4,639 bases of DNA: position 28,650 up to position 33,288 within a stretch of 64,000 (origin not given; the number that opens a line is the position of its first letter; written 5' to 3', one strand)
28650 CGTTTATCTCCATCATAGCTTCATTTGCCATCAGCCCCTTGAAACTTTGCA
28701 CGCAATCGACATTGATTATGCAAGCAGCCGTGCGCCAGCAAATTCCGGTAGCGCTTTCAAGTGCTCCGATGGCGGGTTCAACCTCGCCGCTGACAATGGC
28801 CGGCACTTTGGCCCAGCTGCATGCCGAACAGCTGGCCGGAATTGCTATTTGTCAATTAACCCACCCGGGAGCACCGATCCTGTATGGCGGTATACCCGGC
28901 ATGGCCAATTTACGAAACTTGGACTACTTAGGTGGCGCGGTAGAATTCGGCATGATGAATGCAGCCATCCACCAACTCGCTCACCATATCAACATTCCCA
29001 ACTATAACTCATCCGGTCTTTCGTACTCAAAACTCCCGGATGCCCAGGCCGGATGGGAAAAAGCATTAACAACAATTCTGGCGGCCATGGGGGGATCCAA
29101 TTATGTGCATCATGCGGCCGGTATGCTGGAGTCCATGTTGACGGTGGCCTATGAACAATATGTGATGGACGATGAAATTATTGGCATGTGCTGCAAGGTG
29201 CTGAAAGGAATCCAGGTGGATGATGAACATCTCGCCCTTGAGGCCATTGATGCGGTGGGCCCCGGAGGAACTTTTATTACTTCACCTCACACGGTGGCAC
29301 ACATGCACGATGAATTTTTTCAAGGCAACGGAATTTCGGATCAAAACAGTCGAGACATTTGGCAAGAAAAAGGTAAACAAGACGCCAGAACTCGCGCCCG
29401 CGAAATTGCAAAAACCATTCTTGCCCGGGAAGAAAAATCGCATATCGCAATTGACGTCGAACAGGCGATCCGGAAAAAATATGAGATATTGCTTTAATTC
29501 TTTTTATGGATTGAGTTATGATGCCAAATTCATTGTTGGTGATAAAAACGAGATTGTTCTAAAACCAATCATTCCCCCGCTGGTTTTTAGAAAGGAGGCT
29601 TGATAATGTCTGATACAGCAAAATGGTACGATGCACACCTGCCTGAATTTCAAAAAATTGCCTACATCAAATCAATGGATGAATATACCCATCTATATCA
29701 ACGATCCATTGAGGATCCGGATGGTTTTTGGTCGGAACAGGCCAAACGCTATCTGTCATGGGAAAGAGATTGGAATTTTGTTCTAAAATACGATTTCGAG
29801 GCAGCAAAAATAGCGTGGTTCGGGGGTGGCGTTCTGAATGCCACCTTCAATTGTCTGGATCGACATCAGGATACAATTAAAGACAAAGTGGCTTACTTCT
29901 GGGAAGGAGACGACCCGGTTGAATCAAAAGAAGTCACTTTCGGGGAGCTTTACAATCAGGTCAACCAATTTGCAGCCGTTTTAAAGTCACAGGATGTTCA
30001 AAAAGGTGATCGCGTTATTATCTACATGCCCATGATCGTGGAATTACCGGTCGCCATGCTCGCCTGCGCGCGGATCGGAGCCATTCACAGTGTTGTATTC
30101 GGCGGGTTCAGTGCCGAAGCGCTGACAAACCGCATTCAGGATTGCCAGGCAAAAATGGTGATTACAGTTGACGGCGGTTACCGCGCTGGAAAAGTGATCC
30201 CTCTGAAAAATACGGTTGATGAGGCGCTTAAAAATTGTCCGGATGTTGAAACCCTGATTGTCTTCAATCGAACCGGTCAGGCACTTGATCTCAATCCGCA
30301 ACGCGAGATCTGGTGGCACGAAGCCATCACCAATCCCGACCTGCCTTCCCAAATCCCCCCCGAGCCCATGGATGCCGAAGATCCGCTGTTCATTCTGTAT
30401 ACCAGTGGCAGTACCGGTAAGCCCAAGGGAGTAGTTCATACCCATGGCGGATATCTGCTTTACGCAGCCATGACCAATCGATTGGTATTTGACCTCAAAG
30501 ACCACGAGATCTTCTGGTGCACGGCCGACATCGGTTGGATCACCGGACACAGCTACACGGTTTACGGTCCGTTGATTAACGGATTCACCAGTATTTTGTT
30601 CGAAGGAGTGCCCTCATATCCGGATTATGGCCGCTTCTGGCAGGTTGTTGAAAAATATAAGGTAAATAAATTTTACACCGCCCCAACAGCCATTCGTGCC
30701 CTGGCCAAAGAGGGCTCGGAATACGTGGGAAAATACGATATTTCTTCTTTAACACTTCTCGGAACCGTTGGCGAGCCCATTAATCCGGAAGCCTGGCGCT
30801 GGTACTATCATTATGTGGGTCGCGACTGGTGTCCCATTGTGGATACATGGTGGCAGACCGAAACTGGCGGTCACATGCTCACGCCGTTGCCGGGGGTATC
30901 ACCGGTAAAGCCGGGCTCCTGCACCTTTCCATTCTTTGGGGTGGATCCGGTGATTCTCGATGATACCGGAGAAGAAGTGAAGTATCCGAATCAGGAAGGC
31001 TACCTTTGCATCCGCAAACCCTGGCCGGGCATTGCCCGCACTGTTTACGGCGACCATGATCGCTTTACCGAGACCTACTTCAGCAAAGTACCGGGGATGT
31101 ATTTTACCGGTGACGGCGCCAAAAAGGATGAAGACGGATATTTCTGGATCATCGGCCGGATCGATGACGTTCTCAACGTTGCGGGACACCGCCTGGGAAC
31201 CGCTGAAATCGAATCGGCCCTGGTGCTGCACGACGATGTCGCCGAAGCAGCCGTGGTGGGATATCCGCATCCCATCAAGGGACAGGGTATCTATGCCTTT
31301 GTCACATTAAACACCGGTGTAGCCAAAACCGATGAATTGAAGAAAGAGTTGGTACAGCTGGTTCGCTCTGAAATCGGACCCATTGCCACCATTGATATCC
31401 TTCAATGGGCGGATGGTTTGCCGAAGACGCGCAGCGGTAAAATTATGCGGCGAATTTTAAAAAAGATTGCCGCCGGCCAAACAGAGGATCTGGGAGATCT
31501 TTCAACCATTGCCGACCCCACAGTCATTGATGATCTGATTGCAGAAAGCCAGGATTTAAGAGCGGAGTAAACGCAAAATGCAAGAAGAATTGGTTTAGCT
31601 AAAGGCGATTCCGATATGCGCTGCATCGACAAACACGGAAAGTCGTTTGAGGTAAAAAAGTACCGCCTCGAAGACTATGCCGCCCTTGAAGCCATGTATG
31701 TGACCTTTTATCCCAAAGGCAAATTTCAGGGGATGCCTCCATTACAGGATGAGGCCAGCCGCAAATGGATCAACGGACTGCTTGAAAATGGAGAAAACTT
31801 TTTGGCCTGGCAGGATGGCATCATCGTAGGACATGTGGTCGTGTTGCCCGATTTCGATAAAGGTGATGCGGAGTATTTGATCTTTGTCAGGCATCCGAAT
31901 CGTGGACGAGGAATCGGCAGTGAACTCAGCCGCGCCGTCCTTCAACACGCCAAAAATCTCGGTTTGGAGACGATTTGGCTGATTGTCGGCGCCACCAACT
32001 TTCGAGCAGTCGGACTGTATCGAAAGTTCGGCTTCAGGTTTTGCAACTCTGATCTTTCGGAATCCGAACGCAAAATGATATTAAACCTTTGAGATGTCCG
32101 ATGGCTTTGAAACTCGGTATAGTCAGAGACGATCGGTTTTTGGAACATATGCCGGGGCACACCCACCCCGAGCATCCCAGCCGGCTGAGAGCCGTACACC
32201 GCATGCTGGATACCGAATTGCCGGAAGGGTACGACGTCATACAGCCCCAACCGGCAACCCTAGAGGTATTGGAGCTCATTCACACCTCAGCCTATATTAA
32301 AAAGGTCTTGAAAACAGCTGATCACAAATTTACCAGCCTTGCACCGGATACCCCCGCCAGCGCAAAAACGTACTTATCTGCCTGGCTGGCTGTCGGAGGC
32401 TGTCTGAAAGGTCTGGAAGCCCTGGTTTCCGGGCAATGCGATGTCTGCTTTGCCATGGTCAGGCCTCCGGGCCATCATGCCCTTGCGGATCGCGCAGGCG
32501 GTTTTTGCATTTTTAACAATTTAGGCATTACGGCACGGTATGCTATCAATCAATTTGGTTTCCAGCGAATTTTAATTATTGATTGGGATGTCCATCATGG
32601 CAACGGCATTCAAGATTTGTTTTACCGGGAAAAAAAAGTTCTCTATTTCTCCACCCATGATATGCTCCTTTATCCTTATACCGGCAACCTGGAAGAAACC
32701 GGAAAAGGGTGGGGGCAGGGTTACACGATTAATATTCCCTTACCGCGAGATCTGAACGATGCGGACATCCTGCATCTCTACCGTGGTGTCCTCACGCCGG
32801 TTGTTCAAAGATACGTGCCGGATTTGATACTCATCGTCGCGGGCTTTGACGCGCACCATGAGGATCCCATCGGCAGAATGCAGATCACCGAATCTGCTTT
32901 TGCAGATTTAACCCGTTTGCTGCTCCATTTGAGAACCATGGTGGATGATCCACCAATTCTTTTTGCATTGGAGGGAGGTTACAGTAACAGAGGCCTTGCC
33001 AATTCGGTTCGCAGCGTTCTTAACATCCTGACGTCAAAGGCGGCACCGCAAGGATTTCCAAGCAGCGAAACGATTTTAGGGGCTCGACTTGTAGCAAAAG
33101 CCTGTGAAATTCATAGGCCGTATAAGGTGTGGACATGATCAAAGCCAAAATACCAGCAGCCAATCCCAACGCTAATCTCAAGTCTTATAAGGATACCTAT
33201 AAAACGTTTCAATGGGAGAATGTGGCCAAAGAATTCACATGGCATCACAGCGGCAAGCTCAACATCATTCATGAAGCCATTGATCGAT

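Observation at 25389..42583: Island combining two non-Pyl MttB methyltransferases with SoxBDAG, but no corrinoid protein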

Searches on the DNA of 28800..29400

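Call 80: search_rna_families(source=window, start=28800, end=29400, threshold=gathering, show_alignments=1)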
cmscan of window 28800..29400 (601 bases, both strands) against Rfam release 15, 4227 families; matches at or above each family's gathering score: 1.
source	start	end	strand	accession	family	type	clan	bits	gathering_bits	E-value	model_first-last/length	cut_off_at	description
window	29018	29117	+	RF02510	PYLIS_3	Cis-reg;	-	52.4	38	6.7e-10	1-100/100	no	Pyrrolysine insertion sequence mttB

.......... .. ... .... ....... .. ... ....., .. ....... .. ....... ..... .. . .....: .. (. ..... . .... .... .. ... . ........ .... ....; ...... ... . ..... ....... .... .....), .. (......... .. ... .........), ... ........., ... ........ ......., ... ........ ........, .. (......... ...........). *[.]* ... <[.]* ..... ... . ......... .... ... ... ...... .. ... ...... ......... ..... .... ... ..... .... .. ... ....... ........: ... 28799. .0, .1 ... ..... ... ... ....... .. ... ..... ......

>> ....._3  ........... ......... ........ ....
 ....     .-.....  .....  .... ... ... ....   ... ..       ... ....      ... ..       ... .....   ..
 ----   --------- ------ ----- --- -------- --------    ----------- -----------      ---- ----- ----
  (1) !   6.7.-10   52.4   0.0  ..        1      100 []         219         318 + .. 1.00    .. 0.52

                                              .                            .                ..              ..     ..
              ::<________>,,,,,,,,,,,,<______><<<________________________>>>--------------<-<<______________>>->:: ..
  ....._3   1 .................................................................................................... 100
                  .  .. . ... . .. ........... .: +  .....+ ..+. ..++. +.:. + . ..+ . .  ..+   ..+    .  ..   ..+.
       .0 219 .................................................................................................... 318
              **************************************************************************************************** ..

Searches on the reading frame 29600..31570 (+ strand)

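Call 3: search_protein_families(library=pfam, proteins=[window:29600-31570:+])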
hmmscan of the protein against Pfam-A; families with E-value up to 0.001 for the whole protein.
window:29600-31570:+ (656 aa): 3 families
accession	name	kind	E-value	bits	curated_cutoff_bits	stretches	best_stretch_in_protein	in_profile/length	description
PF00501.34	AMP-binding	-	2.8e-90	303.3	29.9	1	90-475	5-378/384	AMP-binding enzyme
PF13193.12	AMP-binding_C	-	6.6e-25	88.3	24.5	1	536-614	1-76/76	AMP-binding enzyme C-terminal domain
PF16177.11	ACAS_N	-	1.5e-18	66.8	27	1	29-85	1-55/55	Acetyl-coenzyme A synthetase N-terminus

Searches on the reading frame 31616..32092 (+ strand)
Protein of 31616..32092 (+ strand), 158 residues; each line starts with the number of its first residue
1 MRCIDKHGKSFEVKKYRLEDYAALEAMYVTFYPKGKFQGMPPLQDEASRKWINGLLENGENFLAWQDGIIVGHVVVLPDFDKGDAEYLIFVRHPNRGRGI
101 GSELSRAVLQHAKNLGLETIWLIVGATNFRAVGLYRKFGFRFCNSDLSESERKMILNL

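Call 3: search_protein_families(library=pfam, proteins=[window:31616-32092:+])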
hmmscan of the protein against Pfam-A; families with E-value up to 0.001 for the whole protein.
window:31616-32092:+ (158 aa): 7 families
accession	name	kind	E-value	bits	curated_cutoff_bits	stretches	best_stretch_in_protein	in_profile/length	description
PF00583.31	Acetyltransf_1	-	4.3e-18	66.1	20.7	1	41-140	21-116/116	Acetyltransferase (GNAT) family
PF13508.13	Acetyltransf_7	-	1.3e-12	48.4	27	1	60-141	4-83/84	Acetyltransferase (GNAT) domain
PF13673.13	Acetyltransf_10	-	5.5e-12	46.2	23.6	1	56-147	26-114/128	Acetyltransferase (GNAT) domain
PF13302.13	Acetyltransf_3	-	2.1e-10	41.8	25.4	1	17-141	8-138/138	Acetyltransferase (GNAT) domain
PF13420.13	Acetyltransf_4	-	9.1e-07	29.5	24.3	1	17-143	5-137/155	Acetyltransferase (GNAT) domain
PF08445.16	FR47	-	3.1e-06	27.5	22.1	1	88-142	26-79/86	FR47-like protein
PF13527.13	Acetyltransf_9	-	9.1e-05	22.9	25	0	91-142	80-126/127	Acetyltransferase (GNAT) domain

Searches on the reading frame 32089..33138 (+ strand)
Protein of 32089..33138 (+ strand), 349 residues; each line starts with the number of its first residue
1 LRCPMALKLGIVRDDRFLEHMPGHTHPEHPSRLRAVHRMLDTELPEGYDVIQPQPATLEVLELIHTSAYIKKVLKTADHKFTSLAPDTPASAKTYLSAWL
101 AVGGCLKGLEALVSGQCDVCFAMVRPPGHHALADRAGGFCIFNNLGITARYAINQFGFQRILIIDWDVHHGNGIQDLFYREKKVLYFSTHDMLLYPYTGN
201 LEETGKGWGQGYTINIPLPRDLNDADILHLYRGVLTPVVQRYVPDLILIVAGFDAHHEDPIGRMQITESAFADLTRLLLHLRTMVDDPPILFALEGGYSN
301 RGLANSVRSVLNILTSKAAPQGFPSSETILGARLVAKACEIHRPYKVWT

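Call 3: search_protein_families(library=pfam, proteins=[window:32089-33138:+])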
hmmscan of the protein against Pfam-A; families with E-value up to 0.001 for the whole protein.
window:32089-33138:+ (349 aa): 1 family
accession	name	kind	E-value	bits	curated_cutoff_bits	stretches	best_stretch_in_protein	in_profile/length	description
PF00850.24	Hist_deacetyl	-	7e-90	301.8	27.9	1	26-313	1-297/298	Histone deacetylase domain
